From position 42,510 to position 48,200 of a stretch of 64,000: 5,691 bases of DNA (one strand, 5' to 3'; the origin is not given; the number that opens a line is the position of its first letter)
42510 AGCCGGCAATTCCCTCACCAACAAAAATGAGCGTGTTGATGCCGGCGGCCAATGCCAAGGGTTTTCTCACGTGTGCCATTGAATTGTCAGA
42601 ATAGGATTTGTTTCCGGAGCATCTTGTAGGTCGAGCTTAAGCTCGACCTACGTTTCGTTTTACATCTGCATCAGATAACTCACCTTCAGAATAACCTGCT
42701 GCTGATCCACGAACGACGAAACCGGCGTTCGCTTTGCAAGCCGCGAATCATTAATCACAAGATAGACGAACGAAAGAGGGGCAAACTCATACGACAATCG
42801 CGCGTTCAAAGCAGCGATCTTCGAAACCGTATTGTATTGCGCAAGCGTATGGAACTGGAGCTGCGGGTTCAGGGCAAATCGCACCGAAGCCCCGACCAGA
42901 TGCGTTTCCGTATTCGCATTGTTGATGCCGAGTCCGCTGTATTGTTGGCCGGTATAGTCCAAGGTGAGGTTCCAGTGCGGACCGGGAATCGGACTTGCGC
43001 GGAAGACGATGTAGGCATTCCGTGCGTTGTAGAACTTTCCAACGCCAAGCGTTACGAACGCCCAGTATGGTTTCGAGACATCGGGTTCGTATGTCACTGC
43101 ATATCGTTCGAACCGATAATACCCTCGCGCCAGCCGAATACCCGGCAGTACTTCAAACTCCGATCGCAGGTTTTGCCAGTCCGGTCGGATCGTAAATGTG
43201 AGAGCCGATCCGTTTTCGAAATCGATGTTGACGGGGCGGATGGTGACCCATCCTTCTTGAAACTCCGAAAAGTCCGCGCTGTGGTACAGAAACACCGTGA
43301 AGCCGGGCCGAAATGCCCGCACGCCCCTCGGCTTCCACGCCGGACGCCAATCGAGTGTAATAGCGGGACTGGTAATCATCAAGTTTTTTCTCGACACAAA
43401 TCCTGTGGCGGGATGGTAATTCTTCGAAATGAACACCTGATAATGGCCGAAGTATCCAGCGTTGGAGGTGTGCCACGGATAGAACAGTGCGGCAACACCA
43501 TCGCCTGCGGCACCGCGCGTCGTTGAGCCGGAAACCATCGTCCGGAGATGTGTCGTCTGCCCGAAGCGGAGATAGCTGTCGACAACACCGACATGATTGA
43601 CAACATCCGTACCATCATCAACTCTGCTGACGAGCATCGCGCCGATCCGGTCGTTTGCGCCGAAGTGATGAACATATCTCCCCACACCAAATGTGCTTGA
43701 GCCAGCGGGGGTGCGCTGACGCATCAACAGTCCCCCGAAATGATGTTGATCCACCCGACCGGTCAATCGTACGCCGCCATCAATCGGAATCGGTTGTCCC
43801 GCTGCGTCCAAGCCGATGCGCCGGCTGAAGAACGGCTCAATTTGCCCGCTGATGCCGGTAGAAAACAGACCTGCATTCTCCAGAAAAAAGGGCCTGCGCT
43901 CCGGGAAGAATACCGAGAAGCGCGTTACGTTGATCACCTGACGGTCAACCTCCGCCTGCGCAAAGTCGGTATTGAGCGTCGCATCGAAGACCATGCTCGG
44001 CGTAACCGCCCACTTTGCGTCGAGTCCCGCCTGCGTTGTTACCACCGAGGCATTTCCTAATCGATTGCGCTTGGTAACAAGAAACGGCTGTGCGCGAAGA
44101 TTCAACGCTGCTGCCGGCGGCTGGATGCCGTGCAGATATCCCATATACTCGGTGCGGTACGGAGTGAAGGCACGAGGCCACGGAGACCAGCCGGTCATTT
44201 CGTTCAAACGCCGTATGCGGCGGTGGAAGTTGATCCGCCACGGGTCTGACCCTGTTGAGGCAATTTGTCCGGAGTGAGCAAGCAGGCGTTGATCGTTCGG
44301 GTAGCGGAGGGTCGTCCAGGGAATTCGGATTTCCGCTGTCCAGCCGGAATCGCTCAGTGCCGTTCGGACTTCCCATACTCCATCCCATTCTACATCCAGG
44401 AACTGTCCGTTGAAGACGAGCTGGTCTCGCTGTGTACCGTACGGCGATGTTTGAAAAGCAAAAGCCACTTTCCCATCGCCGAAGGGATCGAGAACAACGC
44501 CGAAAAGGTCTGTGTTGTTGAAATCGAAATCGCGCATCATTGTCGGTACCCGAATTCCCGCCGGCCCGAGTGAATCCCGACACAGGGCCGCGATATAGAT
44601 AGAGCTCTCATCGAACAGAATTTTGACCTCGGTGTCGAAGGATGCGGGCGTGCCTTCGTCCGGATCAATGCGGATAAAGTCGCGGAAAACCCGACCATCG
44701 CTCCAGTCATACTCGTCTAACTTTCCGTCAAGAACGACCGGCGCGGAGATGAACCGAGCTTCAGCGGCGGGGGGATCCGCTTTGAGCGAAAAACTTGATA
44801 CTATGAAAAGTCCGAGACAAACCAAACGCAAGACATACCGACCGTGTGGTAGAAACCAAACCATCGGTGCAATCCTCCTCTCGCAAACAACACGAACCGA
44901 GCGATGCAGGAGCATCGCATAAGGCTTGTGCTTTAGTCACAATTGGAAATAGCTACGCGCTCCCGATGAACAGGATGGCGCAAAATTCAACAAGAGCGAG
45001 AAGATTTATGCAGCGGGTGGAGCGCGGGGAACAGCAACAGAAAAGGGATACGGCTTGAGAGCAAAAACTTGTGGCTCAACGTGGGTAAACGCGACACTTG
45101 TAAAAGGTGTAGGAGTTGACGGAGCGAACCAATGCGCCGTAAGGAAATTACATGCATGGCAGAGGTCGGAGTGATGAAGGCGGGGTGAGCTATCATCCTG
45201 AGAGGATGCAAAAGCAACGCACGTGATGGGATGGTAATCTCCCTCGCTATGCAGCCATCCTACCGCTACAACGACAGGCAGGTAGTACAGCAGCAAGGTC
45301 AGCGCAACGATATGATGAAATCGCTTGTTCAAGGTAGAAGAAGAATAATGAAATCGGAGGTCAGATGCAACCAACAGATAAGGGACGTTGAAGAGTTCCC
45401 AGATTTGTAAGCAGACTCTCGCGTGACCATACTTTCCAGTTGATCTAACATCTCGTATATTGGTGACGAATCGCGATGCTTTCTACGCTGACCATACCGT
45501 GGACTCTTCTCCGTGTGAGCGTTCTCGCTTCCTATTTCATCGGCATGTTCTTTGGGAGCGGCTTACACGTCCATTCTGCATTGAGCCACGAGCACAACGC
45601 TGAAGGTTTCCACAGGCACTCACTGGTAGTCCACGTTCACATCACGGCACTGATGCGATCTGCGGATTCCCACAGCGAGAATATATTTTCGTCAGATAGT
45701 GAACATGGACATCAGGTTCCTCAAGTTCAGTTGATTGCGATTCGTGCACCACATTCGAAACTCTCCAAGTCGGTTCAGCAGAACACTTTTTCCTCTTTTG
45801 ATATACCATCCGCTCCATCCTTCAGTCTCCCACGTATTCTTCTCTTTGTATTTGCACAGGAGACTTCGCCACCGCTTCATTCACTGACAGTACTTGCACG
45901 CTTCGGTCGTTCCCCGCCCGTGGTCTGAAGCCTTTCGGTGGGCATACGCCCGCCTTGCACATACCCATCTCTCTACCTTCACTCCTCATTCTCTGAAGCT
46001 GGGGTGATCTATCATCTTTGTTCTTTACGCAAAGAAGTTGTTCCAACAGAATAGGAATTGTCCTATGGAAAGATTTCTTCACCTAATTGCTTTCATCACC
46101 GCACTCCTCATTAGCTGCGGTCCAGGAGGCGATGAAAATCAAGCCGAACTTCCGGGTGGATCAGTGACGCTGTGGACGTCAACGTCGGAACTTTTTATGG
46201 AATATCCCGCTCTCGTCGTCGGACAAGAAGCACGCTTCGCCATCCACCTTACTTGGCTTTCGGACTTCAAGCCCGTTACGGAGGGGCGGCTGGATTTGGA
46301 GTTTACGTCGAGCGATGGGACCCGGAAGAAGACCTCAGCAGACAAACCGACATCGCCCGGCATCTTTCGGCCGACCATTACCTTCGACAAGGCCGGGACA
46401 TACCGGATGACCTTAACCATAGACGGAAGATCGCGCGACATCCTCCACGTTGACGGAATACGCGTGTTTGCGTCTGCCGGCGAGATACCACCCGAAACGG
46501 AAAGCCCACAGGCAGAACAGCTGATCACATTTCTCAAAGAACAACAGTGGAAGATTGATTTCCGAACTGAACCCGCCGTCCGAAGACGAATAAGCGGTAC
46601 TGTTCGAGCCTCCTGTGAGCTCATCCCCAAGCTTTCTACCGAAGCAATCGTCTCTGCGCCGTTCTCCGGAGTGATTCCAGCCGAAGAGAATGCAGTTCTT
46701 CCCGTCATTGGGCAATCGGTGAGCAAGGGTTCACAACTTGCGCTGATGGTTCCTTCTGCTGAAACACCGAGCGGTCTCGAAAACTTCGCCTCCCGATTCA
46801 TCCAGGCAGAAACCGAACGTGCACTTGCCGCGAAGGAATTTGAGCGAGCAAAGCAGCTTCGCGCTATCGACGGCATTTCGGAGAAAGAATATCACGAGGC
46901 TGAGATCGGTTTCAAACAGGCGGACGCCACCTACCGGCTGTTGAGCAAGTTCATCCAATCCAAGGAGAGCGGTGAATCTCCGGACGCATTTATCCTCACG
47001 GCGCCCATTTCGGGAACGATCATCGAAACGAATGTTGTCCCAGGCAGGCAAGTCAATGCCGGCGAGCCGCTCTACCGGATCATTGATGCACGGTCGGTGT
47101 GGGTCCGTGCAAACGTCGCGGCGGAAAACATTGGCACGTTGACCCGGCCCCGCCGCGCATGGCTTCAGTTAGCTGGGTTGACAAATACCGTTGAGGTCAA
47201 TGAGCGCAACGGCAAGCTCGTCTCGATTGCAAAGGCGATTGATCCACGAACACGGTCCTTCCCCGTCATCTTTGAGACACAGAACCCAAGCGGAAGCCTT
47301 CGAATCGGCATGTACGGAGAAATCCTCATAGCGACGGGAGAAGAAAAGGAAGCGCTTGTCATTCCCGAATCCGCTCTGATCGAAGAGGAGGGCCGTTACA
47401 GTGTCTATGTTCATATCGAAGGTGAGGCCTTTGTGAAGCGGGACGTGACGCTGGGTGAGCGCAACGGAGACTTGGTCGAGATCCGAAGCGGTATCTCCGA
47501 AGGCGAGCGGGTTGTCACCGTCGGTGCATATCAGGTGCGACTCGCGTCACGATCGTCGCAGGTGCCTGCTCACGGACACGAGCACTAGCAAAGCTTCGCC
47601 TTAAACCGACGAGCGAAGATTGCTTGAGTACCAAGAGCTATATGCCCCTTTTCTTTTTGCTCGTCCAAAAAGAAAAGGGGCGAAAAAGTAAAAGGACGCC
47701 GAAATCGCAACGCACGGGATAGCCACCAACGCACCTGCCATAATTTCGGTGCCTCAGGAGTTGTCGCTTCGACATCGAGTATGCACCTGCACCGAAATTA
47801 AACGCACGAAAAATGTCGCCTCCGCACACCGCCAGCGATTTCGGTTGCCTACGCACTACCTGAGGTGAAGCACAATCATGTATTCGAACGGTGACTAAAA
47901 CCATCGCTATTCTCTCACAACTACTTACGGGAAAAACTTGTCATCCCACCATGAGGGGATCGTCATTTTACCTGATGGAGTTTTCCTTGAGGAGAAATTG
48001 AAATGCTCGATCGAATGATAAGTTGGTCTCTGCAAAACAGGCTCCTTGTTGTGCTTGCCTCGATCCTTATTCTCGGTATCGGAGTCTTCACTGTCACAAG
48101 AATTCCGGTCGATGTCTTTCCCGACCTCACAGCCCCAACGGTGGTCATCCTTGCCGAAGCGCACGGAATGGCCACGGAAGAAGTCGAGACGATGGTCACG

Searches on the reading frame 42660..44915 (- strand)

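Call 9: search_protein_families(library=pfam, proteins=[window:42660-44915:-])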
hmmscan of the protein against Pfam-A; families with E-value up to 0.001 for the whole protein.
window:42660-44915:- (751 aa): 2 families
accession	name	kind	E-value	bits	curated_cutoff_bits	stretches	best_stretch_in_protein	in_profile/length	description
PF19313.5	DUF5916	-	8.9e-18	64.8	22.6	1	273-372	5-99/572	Domain of unknown function (DUF5916)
PF06452.16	CBM9_1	-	3.4e-05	24.2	23.4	1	63-219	2-149/185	Carbohydrate family 9 binding domain-like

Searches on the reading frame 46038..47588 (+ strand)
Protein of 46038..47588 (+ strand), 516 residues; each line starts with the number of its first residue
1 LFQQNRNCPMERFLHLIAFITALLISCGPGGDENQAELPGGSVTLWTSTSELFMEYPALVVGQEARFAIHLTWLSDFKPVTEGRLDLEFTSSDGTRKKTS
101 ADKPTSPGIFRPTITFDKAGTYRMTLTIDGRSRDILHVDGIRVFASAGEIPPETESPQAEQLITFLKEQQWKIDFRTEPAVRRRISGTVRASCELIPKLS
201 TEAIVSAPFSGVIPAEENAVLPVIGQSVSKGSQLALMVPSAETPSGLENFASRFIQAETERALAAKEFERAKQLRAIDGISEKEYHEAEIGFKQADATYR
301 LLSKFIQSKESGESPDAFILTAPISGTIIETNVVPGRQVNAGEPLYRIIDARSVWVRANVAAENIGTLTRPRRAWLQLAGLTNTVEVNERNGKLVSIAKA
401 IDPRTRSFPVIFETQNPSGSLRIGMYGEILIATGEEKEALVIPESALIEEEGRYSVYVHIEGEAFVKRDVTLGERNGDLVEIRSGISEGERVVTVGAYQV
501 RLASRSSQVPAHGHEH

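Call 9: search_protein_families(library=pfam, proteins=[window:46038-47588:+])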
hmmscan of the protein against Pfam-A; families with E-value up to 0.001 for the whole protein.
window:46038-47588:+ (516 aa): 3 families
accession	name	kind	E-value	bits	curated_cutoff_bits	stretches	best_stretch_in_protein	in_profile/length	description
PF16576.10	HlyD_D23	-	1.4e-20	74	30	1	202-426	19-213/214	Barrel-sandwich domain of CusB or HlyD membrane-fusion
PF13437.12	HlyD_3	-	3.4e-19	70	22.2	1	320-423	2-105/106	HlyD family secretion protein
PF13115.11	YtkA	-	0.00025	22.1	25.9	0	60-126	18-84/85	YtkA-like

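Call 50: find_homologous_proteins(query=window:46038-47588:+, max_evalue=1e-30)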
Query window:46038-47588:+ (516 aa): 1385 proteins with E <= 1e-30 among 8000 candidates; the best 120 are listed.
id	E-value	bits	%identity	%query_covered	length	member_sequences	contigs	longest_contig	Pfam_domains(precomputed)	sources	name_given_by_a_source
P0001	0.0e+0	1112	100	98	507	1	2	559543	PF25973.1,PF25989.1,PF25967.1,PF25919.1,PF25975.1,PF25954.1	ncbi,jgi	jgi:RND family efflux transporter MFP subunit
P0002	4.0e-284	961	86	98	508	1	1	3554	PF25973.1,PF25989.1,PF25967.1,PF25919.1,PF25975.1,PF25954.1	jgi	jgi:RND family efflux transporter MFP subunit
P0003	2.3e-269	912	82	98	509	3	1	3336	PF25973.1,PF25989.1,PF25967.1,PF25919.1,PF25975.1,PF25954.1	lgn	-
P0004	8.7e-232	788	67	98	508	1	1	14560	PF25973.1,PF25989.1,PF25967.1,PF25919.1,PF25975.1,PF25954.1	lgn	-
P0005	1.6e-229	781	68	97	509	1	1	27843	PF25989.1,PF25967.1,PF25975.1,PF25954.1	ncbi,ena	-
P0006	1.1e-224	765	75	90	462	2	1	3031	PF25973.1,PF25989.1,PF25967.1,PF25919.1,PF25975.1,PF25954.1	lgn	-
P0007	1.2e-217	742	67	97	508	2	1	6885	PF25973.1,PF25989.1,PF25967.1,PF25919.1,PF25975.1,PF25954.1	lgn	-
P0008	1.6e-217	741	69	90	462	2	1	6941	PF25973.1,PF25989.1,PF25967.1,PF25919.1,PF25975.1,PF25954.1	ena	-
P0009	1.0e-216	739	65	98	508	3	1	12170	PF25973.1,PF25989.1,PF25967.1,PF25919.1,PF25975.1,PF25954.1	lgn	-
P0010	2.5e-215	734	65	98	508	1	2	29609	PF25973.1,PF25989.1,PF25893.1,PF25967.1,PF25919.1,PF25975.1,PF25954.1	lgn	-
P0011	7.6e-215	733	64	98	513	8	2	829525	PF25989.1,PF25967.1,PF25919.1,PF25975.1,PF25954.1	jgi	jgi:membrane fusion protein, heavy metal efflux system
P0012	6.9e-214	729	64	97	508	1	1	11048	PF25989.1,PF25967.1,PF25919.1,PF25975.1,PF25954.1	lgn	-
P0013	2.7e-212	724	64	98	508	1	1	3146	PF25973.1,PF25989.1,PF25967.1,PF25919.1,PF25975.1,PF25954.1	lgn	-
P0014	3.7e-210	717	64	98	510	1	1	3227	PF25973.1,PF25989.1,PF25967.1,PF25919.1,PF25975.1,PF25954.1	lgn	-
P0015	2.8e-209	714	62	98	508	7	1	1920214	PF25989.1,PF25967.1,PF25975.1,PF25954.1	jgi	jgi:membrane fusion protein, heavy metal efflux system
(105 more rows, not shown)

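Call 51: find_encoding_contigs(protein=P0001, flank=2500, max_places=2)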
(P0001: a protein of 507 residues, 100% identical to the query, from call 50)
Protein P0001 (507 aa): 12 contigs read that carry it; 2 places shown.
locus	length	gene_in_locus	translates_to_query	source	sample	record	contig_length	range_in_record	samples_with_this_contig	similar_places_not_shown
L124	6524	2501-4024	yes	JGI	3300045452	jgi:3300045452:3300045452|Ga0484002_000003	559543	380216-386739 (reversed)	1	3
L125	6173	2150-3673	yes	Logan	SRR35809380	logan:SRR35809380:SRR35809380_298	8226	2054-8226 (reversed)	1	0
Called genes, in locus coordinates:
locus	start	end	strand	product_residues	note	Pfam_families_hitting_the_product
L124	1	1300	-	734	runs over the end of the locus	PF19313:DUF5916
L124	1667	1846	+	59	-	-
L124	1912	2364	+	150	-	-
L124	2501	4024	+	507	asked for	PF25919:BSH_CusB (weak), PF25973:BSH_CzcB (weak), PF25954:Beta-barrel_RND_2 (weak), PF25967:RND-MFP_C, PF25975:CzcB_C, PF25989:YknX_C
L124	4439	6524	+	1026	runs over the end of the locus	PF00873:ACR_tran, PF03176:MMPL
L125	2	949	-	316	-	?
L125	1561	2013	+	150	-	-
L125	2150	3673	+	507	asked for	PF25919:BSH_CusB (weak), PF25973:BSH_CzcB (weak), PF25954:Beta-barrel_RND_2 (weak), PF25967:RND-MFP_C, PF25975:CzcB_C, PF25989:YknX_C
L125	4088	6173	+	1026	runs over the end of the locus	PF00873:ACR_tran, PF03176:MMPL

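Call 52: find_encoding_contigs(protein=P0005, flank=2500, max_places=2)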
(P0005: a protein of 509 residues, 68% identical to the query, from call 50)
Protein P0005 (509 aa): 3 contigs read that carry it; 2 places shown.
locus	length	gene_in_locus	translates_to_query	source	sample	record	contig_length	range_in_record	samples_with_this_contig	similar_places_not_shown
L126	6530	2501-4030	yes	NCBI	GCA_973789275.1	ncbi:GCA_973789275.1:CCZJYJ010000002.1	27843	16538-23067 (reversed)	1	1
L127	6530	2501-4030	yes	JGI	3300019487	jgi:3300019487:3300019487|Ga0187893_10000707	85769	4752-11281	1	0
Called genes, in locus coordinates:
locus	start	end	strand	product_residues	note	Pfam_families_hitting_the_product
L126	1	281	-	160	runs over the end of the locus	PF14376:Haem_bd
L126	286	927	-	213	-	PF11827:DUF3347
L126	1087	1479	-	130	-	-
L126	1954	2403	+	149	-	-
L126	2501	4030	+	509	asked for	PF25954:Beta-barrel_RND_2, PF25967:RND-MFP_C, PF25975:CzcB_C, PF25989:YknX_C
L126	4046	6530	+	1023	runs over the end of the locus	PF00873:ACR_tran, PF03176:MMPL (faint)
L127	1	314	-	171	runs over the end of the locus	-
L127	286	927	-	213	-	PF11827:DUF3347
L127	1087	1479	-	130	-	-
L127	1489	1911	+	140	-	-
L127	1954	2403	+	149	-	-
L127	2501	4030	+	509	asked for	PF25954:Beta-barrel_RND_2, PF25967:RND-MFP_C, PF25975:CzcB_C, PF25989:YknX_C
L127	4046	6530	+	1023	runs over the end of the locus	-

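Call 53: find_encoding_contigs(protein=P0011, flank=2500, max_places=2)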
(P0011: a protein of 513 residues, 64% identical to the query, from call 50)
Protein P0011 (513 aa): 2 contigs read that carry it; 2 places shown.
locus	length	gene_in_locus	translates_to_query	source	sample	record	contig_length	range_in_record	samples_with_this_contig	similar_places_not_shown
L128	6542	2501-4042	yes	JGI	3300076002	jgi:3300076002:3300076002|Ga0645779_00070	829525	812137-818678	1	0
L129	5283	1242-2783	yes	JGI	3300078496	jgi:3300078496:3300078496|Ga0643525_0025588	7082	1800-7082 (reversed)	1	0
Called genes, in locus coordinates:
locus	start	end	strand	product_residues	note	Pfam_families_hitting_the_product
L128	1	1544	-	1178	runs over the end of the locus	-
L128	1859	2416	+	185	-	-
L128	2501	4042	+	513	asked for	PF25919:BSH_CusB (faint), PF25954:Beta-barrel_RND_2, PF25967:RND-MFP_C, PF25975:CzcB_C, PF25989:YknX_C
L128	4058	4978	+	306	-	PF00873:ACR_tran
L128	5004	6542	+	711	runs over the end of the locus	PF00873:ACR_tran, PF03176:MMPL (weak)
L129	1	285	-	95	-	?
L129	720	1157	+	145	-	-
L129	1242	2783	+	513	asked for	PF25919:BSH_CusB (faint), PF25954:Beta-barrel_RND_2, PF25967:RND-MFP_C, PF25975:CzcB_C, PF25989:YknX_C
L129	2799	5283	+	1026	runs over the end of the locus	PF00873:ACR_tran, PF03176:MMPL (weak)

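Call 54: find_encoding_contigs(protein=P0015, flank=2500, max_places=2)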
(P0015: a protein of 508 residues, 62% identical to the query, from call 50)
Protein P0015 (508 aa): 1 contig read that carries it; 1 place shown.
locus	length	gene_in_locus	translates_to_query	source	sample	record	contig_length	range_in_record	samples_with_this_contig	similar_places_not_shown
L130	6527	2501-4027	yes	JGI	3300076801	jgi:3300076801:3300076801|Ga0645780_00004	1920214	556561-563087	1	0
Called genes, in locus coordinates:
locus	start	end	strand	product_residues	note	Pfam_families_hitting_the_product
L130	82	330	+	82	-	PF01541:GIY-YIG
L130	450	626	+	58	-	PF01541:GIY-YIG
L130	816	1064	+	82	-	PF01541:GIY-YIG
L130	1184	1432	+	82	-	PF01541:GIY-YIG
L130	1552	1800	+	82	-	PF01541:GIY-YIG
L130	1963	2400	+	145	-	-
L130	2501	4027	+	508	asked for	PF25954:Beta-barrel_RND_2 (weak), PF25967:RND-MFP_C, PF25975:CzcB_C, PF25989:YknX_C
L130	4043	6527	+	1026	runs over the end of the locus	PF00873:ACR_tran, PF03176:MMPL (weak)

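Call 57: find_encoding_contigs(protein=P0002, flank=2500, max_places=2)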
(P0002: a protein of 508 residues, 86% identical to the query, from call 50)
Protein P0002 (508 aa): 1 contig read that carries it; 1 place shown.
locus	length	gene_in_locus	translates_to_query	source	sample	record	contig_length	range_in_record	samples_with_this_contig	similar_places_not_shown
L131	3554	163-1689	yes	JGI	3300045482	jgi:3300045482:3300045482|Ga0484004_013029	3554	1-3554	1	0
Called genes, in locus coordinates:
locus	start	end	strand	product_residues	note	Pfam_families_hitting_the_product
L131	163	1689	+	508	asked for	PF25919:BSH_CusB (weak), PF25973:BSH_CzcB, PF25954:Beta-barrel_RND_2 (weak), PF25967:RND-MFP_C, PF25975:CzcB_C, PF25989:YknX_C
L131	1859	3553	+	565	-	?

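Call 58: find_encoding_contigs(protein=P0004, flank=2500, max_places=2)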
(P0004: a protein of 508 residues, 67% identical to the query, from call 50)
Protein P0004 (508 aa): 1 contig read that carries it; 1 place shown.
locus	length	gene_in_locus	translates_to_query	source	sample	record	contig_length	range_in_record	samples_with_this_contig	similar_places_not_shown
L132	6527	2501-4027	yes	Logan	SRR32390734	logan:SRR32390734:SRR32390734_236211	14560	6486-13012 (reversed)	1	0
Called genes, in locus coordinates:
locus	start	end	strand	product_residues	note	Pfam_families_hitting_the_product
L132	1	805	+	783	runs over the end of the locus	?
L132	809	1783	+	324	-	PF01545:Cation_efflux, PF16916:ZT_dimer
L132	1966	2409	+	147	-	-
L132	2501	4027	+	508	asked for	PF25919:BSH_CusB (weak), PF25973:BSH_CzcB (weak), PF25954:Beta-barrel_RND_2, PF25967:RND-MFP_C, PF25975:CzcB_C, PF25989:YknX_C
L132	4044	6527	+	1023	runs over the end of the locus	PF00873:ACR_tran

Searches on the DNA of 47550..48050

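Call 11: search_rna_families(source=window, start=47550, end=48050, threshold=evalue, max_evalue=10, show_alignments=3)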
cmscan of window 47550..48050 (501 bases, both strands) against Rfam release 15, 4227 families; matches with E-value up to 10: 9.
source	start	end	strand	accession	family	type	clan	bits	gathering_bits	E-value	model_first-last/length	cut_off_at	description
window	47639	47684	-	RF03794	MIR5298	Gene; miRNA;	-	24.7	70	0.12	1-80/80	no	MIR5298 microRNA precursor family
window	47643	47682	+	RF03734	mir-4773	Gene; miRNA;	-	22.1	100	0.18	1-78/78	no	mir-4773 microRNA precursor family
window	47644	47681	-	RF03734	mir-4773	Gene; miRNA;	-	20.5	100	0.41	20-59/78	no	mir-4773 microRNA precursor family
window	47634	47695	+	RF00736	mir-320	Gene; miRNA;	-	17.3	55.5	0.35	1-76/76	no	mir-320 microRNA precursor family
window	47644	47680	-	RF03323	mir-3613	Gene; miRNA;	-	17.3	91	0.76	22-65/86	no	mir-3613 microRNA precursor family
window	47636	47690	+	RF00972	mir-651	Gene; miRNA;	-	15.9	106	3.3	1-86/86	no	mir-651 microRNA precursor family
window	47645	47681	+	RF03323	mir-3613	Gene; miRNA;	-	14.7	91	4.2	22-65/86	no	mir-3613 microRNA precursor family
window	47554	47582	+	RF02169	PVT1_6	Gene; lncRNA;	-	14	45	4.9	85-113/113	no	Pvt1 oncogene conserved region 6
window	47646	47680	-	RF01705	Flavo-1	Gene; sRNA;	-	13.1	42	8.9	24-53/76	no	Flavo-1 RNA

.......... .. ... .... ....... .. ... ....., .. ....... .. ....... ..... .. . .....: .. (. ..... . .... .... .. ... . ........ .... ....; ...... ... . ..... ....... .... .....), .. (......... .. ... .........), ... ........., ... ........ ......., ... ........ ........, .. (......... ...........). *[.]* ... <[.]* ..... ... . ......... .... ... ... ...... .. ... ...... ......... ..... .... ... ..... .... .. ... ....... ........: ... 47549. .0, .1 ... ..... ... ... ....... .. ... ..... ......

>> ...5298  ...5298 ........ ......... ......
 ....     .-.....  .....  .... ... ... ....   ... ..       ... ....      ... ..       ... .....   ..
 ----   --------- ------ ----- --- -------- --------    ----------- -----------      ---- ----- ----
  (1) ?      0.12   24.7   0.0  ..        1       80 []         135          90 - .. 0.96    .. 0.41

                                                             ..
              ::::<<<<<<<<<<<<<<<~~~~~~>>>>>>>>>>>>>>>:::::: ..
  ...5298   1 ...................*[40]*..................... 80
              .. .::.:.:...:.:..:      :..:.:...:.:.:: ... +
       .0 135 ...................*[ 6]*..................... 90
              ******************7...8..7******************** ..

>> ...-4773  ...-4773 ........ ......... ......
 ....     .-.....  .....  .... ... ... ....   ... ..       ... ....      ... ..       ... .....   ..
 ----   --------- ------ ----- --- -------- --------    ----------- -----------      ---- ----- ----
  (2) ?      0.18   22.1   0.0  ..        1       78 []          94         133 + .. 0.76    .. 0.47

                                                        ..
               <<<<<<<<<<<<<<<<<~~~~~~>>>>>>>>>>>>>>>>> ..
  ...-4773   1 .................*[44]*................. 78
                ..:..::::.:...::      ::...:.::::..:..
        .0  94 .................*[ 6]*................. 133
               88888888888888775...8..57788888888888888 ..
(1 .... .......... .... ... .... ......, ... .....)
